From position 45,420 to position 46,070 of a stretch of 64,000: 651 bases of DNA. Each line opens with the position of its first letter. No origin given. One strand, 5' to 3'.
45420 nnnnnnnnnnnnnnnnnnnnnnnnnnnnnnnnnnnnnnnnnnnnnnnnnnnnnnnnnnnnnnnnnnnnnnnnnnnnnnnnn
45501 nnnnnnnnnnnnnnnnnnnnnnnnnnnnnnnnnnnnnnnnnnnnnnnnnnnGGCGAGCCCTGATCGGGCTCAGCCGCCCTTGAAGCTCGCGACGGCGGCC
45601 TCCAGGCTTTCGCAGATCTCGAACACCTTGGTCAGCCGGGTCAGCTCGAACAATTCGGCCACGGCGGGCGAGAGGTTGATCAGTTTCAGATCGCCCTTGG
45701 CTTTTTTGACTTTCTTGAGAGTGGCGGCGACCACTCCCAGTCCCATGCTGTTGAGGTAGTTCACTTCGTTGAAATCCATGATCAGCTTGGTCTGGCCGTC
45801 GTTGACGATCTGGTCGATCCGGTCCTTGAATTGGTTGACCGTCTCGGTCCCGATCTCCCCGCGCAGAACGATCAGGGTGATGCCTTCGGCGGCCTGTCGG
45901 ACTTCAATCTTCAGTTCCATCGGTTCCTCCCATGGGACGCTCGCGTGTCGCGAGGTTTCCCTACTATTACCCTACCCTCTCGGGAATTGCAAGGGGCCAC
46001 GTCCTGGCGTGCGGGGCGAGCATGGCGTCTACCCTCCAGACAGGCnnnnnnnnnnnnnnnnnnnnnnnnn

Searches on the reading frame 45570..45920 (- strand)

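Call 28: search_protein_families(library=pfam, proteins=[window:45570-45920:-], max_evalue=0.00001)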
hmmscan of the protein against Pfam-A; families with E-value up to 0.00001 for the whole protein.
window:45570-45920:- (116 aa): 2 families
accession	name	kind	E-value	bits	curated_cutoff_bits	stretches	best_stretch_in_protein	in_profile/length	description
PF01740.26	STAS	-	2.2e-20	72.8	22.6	1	10-109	6-106/106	STAS domain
PF13466.11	STAS_2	-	5.2e-10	39.8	29.2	1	17-96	1-79/80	STAS domain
